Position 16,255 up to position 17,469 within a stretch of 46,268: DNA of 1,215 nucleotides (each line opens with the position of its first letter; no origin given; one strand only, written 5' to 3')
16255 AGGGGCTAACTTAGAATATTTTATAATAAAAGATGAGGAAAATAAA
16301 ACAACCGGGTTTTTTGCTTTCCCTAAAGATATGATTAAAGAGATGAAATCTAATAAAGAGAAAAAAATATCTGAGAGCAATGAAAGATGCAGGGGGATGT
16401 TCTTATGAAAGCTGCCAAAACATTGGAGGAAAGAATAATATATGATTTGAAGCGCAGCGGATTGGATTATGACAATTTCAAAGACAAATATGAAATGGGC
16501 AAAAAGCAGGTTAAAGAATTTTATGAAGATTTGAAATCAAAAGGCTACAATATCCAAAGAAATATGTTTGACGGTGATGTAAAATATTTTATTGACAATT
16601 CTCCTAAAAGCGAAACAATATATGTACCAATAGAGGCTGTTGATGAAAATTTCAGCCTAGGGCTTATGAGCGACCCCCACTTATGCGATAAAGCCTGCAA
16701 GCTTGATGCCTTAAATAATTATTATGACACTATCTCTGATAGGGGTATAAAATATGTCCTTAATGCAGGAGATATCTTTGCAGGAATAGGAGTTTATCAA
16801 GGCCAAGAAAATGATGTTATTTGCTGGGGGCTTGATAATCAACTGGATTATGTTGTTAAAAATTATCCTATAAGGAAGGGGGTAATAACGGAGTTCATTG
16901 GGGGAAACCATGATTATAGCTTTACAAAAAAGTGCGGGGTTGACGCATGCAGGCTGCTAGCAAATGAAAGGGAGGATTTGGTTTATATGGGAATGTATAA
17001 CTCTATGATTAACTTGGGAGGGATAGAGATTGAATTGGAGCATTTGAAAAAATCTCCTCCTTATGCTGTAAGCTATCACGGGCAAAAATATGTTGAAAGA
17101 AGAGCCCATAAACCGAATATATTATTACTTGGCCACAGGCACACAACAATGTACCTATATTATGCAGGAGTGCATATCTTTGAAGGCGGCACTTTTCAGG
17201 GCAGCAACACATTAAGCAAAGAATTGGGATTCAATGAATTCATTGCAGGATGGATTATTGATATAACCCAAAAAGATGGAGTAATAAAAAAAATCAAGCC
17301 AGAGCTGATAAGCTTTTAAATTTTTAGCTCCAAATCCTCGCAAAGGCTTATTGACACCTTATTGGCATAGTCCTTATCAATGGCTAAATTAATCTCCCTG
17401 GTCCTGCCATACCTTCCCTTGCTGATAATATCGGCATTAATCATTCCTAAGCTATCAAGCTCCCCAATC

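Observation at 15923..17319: Short DP1-like phosphoesterase paralog coupled to an acidic orphan protein, directly abutting orc1/cdc6 and the origin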

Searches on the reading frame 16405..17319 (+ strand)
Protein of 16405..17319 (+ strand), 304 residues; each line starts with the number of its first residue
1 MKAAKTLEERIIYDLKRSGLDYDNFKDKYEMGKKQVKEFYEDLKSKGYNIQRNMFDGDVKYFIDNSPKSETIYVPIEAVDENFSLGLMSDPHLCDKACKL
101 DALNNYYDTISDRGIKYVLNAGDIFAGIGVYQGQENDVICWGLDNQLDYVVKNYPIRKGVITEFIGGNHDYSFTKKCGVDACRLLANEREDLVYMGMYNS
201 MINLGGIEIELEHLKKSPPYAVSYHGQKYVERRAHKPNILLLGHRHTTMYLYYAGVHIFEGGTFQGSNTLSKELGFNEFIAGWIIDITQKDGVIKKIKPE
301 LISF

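Call 3: search_protein_families(library=pfam, proteins=[window:16405-17319:+], max_evalue=1)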
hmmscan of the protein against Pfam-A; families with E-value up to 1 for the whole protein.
window:16405-17319:+ (304 aa): 2 families
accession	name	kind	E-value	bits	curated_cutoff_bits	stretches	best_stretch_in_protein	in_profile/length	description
PF12850.12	Metallophos_2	-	8.1e-05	23.1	27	1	85-267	3-138/154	Calcineurin-like phosphoesterase superfamily domain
PF21120.3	MCM_WH_arc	-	0.018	15.5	26.1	1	22-47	27-52/63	Archaeal MCM, winged-helix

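Call 4: search_protein_families(library=ncbifam, proteins=[window:16405-17319:+], max_evalue=1)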
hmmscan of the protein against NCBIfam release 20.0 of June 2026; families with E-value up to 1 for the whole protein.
window:16405-17319:+ (304 aa): 5 families
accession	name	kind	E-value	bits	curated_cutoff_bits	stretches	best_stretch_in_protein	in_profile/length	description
NF003118.0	PRK04036.1-3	equivalog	3e-14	52.8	445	2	80-171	223-320/481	DNA-directed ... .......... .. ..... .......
NF003120.0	PRK04036.1-5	equivalog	3.7e-09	35.6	671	2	114-212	328-429/547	DNA-directed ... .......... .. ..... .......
NF003117.0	PRK04036.1-2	equivalog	5.3e-07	28.4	993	1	114-171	424-482/650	DNA-directed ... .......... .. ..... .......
NF003119.0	PRK04036.1-4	equivalog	1e-06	27.6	823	2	110-139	360-388/590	DNA-directed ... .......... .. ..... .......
NF003116.0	PRK04036.1-1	equivalog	0.00016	20.5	425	1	77-170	269-366/530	DNA-directed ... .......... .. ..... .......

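Call 6: search_solved_structures(query=window:16405-17319:+, max_evalue=10, show_alignments=3)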
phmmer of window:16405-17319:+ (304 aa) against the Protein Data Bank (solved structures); distinct sequences matched with E-value up to 10: 7.
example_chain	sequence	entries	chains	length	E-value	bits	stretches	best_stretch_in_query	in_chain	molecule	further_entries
6knb_A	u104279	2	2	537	2.9e-06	30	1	113-174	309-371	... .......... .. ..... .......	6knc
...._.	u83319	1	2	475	3.1e-06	29.9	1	90-171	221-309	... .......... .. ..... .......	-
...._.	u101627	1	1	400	2.3e-05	27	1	90-169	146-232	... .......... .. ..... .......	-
6hmf_A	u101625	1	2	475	3.8e-05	26.3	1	90-168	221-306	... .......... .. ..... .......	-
8ppt_A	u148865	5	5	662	6.1e-05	25.7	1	90-168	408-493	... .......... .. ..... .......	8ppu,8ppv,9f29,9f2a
6t8h_A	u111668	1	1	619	6.2e-05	25.6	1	90-168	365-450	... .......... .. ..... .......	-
2lta_A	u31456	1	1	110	1.3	11.4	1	6-83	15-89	De novo designed protein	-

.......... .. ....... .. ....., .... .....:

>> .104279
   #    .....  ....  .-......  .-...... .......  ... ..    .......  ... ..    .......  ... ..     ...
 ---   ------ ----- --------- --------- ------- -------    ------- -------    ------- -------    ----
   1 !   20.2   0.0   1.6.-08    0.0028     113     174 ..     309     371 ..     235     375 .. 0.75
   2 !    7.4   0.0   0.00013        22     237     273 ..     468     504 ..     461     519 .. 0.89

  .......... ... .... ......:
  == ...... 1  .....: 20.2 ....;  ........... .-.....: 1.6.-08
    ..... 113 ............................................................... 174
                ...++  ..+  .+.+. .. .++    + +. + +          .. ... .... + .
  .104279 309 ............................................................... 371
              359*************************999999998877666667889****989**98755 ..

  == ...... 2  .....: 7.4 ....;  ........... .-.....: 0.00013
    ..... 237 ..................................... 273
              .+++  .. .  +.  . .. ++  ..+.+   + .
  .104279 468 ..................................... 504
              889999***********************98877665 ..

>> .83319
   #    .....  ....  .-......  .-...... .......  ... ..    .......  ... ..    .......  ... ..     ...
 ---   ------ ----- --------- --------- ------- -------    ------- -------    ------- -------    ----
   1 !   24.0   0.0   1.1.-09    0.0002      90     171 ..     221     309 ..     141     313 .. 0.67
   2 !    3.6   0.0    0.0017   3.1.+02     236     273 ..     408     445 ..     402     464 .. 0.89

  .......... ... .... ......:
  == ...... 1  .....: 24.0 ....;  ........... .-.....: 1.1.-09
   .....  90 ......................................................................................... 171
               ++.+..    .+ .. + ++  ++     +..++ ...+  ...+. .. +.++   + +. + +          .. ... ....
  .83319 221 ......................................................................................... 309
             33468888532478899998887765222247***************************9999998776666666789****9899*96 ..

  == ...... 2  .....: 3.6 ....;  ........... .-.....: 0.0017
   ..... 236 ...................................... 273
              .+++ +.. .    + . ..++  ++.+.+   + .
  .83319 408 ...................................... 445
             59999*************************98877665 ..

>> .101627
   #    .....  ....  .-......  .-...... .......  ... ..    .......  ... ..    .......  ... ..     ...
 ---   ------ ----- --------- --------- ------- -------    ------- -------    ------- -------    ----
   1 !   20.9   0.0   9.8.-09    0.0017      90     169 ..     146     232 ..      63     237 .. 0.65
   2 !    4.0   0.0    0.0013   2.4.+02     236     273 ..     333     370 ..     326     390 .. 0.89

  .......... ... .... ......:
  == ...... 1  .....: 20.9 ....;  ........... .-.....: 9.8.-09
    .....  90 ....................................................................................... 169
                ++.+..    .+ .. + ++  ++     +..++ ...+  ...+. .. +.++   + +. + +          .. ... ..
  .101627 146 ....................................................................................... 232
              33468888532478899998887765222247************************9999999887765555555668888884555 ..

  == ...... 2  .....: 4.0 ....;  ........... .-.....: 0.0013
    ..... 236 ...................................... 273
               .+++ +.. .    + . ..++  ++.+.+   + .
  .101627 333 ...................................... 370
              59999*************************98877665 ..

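Call 7: find_homologous_proteins(query=window:16405-17319:+)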
Query window:16405-17319:+ (304 aa): 23 proteins with E <= 0.001 among 474 candidates.
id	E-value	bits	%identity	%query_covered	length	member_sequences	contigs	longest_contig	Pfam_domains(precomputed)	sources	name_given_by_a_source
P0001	6.6e-206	701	100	100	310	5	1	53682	-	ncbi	-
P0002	2.7e-160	551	79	99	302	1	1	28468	PF00149.34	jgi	jgi:hypothetical protein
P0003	1.0e-158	546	77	100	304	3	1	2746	-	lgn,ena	-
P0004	2.1e-155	535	77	99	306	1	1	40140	-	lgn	-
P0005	1.4e-47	181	36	98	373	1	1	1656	-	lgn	-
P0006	2.4e-43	167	36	87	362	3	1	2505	-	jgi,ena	-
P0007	4.3e-42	163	38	73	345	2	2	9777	-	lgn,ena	-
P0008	5.5e-42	162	35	100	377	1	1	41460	PF00149.34,PF08281.19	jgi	jgi:hypothetical protein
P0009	4.6e-41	159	39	73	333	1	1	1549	-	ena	-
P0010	3.0e-39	153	38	73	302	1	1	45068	-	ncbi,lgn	-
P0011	1.4e-38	151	38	72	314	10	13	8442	-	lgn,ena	-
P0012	1.1e-37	148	32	98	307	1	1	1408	PF00149.34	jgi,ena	-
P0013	1.4e-37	148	34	94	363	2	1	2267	PF12850.13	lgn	-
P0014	6.9e-37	145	35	74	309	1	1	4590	-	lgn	-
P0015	9.6e-37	145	36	73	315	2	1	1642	-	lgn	-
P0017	2.5e-35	140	33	100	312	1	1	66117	PF12850.13,PF00149.34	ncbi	-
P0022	2.5e-25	108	33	74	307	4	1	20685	PF12850.13,PF00149.34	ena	-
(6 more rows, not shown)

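Call 9: find_encoding_contigs(protein=P0002, flank=8000, max_places=3)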
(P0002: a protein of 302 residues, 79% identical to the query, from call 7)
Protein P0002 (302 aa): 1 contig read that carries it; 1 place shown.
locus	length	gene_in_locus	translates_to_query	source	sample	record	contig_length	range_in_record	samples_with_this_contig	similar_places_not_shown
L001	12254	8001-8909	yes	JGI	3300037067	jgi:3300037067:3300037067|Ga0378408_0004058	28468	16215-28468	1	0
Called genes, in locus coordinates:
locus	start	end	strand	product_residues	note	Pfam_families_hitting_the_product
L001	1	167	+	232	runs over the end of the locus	-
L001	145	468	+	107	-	-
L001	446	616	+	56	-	-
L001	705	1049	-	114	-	-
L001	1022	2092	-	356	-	PF00534:Glycos_transf_1, PF13692:Glyco_trans_1_4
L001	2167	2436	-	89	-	-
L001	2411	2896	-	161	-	PF02732:ERCC4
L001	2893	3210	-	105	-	-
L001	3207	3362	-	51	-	-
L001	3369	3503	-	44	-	-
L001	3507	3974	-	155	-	-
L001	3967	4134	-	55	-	-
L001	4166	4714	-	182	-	-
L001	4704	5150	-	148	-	-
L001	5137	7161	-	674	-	-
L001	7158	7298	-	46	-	-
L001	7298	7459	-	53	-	-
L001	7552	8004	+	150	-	-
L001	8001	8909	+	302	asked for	PF00149:Metallophos (weak)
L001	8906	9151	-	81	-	-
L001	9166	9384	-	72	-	-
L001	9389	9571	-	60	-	-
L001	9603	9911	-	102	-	-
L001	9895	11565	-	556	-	PF06605:Prophage_tail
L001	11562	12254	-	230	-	?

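Call 10: find_encoding_contigs(protein=P0004, flank=8000, max_places=3)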
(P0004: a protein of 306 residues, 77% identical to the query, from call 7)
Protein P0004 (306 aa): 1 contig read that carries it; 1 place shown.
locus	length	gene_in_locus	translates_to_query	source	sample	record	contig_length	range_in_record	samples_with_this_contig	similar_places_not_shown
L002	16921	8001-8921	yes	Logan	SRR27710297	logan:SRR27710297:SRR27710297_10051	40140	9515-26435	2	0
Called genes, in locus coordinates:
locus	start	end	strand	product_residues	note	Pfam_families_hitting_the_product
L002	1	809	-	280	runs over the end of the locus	-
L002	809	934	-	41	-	-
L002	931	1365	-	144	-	-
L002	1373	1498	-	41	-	-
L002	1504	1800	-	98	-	-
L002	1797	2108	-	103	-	-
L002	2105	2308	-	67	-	-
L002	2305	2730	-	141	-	-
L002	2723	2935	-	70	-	-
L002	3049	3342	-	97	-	-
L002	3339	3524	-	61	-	-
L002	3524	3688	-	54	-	-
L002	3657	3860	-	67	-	-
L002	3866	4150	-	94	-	-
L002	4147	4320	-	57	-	-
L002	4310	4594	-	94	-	-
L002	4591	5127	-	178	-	-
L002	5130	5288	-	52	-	-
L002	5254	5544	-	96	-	-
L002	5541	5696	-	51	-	-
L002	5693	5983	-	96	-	-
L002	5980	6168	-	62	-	-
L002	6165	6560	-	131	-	-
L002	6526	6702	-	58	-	-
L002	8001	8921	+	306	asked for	-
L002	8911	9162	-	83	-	-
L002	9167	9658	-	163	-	-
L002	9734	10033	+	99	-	-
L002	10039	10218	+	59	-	-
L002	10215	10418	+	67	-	-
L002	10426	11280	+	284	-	PF00535:Glycos_transf_2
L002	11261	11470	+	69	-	-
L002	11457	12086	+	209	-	PF13489:Methyltransf_23, PF13649:Methyltransf_25, PF13847:Methyltransf_31 (weak), PF08241:Methyltransf_11, PF08242:Methyltransf_12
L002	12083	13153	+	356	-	PF00069:Pkinase (weak), PF13847:Methyltransf_31 (weak)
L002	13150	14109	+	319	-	PF13524:Glyco_trans_1_2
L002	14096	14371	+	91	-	-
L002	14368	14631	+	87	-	-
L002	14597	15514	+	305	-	-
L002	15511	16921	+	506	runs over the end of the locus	PF03237:Terminase_6N (faint)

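Call 11: find_encoding_contigs(protein=P0008, flank=8000, max_places=3)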
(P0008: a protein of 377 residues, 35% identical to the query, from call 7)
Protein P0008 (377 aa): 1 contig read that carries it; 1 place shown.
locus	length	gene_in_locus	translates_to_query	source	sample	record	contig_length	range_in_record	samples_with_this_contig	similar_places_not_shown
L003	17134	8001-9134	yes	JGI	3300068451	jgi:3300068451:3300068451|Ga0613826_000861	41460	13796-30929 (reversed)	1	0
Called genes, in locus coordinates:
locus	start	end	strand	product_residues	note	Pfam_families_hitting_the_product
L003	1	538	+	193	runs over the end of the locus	-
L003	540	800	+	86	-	-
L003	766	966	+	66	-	-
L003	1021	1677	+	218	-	PF03837:RecT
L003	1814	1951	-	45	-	PF19891:DUF6364 (weak), PF07878:RHH_5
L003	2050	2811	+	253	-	PF09681:Phage_rep_org_N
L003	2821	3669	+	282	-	PF01507:PAPS_reduct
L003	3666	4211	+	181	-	-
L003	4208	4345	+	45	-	-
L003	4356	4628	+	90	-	-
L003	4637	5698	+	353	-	PF00145:DNA_methylase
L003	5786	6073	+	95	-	PF02796:HTH_7 (faint), PF08279:HTH_11 (faint)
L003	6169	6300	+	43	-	-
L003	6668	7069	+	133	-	PF05866:RusA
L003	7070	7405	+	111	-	-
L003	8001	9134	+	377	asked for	PF08281:Sigma70_r4_2 (weak), PF00149:Metallophos (weak)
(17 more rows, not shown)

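Call 12: find_encoding_contigs(protein=P0010, flank=8000, max_places=3)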
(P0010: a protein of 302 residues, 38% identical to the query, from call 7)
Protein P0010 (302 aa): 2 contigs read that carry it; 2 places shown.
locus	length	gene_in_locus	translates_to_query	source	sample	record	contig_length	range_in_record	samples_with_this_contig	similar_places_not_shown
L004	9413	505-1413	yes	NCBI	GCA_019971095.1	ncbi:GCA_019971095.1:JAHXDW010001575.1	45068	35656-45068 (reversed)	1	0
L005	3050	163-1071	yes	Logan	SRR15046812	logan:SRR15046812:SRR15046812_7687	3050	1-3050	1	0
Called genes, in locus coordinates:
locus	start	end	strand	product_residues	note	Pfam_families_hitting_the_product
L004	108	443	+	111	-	-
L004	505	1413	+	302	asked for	-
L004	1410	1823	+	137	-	-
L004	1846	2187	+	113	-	PF24829:Phage_connect_2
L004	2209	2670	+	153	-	PF23847:DUF7211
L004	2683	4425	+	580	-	PF20441:TerL_nuclease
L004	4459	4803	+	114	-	PF23847:DUF7211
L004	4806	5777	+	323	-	PF23847:DUF7211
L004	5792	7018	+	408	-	PF04860:Phage_portal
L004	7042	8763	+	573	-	PF04586:Peptidase_S78 (weak), PF05065:Phage_capsid (weak)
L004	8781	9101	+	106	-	PF23911:DUF7253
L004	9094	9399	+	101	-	-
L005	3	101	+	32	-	?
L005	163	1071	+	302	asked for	-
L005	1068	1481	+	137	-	-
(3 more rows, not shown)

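Call 13: find_encoding_contigs(protein=P0017, flank=8000, max_places=3)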
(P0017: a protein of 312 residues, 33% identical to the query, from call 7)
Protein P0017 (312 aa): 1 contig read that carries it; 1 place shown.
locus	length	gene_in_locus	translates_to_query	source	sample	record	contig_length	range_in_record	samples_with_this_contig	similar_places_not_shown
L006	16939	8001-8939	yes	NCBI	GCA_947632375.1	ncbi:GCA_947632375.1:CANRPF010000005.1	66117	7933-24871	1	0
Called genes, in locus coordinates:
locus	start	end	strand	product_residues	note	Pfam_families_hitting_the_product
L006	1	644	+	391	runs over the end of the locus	PF09511:RNA_lig_T4_1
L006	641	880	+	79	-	-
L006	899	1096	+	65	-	PF24729:Acb2_Tad1_hairpin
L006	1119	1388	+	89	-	PF19791:DUF6275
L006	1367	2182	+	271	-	-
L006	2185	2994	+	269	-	PF00149:Metallophos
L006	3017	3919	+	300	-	PF03477:ATP-cone, PF13597:NRDD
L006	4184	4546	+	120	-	PF13597:NRDD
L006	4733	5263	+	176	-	PF13597:NRDD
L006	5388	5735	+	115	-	PF13392:HNH_3 (weak)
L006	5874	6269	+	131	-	PF13597:NRDD, PF01228:Gly_radical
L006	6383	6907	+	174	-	PF13392:HNH_3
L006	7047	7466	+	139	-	-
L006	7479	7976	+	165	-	PF13353:Fer4_12, PF04055:Radical_SAM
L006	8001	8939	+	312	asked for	PF00149:Metallophos, PF12850:Metallophos_2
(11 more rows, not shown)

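Call 14: find_encoding_contigs(protein=P0022, flank=8000, max_places=3)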
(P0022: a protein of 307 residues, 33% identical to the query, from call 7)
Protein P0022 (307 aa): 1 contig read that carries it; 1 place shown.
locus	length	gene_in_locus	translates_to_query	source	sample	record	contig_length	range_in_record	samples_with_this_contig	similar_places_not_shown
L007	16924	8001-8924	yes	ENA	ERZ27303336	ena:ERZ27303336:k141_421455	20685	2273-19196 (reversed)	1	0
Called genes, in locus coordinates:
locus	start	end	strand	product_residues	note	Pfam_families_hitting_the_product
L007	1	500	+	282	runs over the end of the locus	PF01551:Peptidase_M23 (faint), PF01471:PG_binding_1 (weak)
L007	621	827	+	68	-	-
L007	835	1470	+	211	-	PF19808:DUF6291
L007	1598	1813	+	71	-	PF14090:HTH_39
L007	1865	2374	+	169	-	PF07463:NUMOD4, PF13392:HNH_3, PF22083:I-HmuI_NUMOD-like (weak)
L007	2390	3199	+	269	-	PF27148:Slr1353_N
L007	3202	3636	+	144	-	PF00436:SSB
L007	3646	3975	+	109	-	-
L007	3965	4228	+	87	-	PF01844:HNH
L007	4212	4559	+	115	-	-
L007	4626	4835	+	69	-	-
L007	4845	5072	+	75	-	PF12844:HTH_19, PF01381:HTH_3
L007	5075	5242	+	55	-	-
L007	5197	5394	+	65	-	-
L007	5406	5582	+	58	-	-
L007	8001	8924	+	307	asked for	PF00149:Metallophos, PF12850:Metallophos_2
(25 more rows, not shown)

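Call 26: search_protein_families(library=phrogs, proteins=[window:16405-17319:+, P0008, P0017, P0010], max_evalue=0.01)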
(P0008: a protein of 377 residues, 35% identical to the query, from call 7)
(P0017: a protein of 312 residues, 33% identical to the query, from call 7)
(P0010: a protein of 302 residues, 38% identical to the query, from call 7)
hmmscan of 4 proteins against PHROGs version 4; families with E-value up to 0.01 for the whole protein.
window:16405-17319:+ (304 aa): 2 families
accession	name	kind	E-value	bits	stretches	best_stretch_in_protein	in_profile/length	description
phrog_7339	-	DNA, RNA and nucleotide metabolism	5.4e-14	53.2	1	80-254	27-207/263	DNA repair exonuclease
phrog_284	-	DNA, RNA and nucleotide metabolism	0.00025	21.1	1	204-293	294-386/398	exonuclease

P0008 (377 aa): 12 families
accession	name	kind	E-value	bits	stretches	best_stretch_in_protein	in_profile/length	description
phrog_7339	-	DNA, RNA and nucleotide metabolism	1.9e-06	28.4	1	129-268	15-155/263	DNA repair exonuclease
phrog_664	-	DNA, RNA and nucleotide metabolism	0.00028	21.8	1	16-53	86-122/210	DNA binding protein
phrog_323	-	transcription regulation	0.00042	21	1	27-85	160-213/319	transcriptional regulator, D5-like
phrog_14101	-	transcription regulation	0.00083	20.9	1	30-66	20-56/103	transcriptional regulator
phrog_3855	-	DNA, RNA and nucleotide metabolism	0.0019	19.6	1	22-56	70-104/115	HTH DNA binding protein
phrog_645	-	DNA, RNA and nucleotide metabolism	0.0022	19.2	1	22-82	28-87/196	Rnase E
phrog_284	-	DNA, RNA and nucleotide metabolism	0.0028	17.6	1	292-352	318-381/398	exonuclease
phrog_2308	-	unknown function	0.0039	18.3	1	24-63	9-48/138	-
phrog_1740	-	transcription regulation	0.0064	16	1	30-55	183-208/567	RNA polymerase sigma factor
phrog_4973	-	unknown function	0.0066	17.3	0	66-123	63-120/149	-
phrog_704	-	DNA, RNA and nucleotide metabolism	0.007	16.5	0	24-124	8-86/390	DNA repair exonuclease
phrog_11457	-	unknown function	0.0089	17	0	24-51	17-44/60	-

P0017 (312 aa): 5 families
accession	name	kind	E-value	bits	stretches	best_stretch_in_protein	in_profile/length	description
phrog_7339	-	DNA, RNA and nucleotide metabolism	4.1e-16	60.1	1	73-245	25-202/263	DNA repair exonuclease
phrog_1649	-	other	3.4e-10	40.1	1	75-193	33-133/308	metallo-phosphoesterase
phrog_284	-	DNA, RNA and nucleotide metabolism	1.1e-06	28.9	1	157-284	235-381/398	exonuclease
phrog_100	-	DNA, RNA and nucleotide metabolism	3e-05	23.6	1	76-133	27-91/989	SbcD-like subunit of palindrome specific endonuclease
phrog_7158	-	unknown function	0.00058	19.7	0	74-164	218-310/554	-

P0010 (302 aa): 1 family
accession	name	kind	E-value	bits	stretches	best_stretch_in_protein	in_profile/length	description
phrog_7339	-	DNA, RNA and nucleotide metabolism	1e-08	35.9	1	68-236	33-204/263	DNA repair exonuclease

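Call 27: search_protein_families(library=padloc, proteins=[window:16405-17319:+, P0008, P0017], max_evalue=0.01)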
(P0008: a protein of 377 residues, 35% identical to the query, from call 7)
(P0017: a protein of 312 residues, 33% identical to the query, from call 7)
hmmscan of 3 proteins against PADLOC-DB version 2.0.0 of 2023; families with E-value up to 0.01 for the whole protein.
window:16405-17319:+ (304 aa): 0 families

P0008 (377 aa): 1 family
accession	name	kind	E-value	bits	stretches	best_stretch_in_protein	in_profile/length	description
PDLC03022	MTase_I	-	0.00027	17.4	1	16-166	522-676/857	Type I methyltransferase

P0017 (312 aa): 0 families
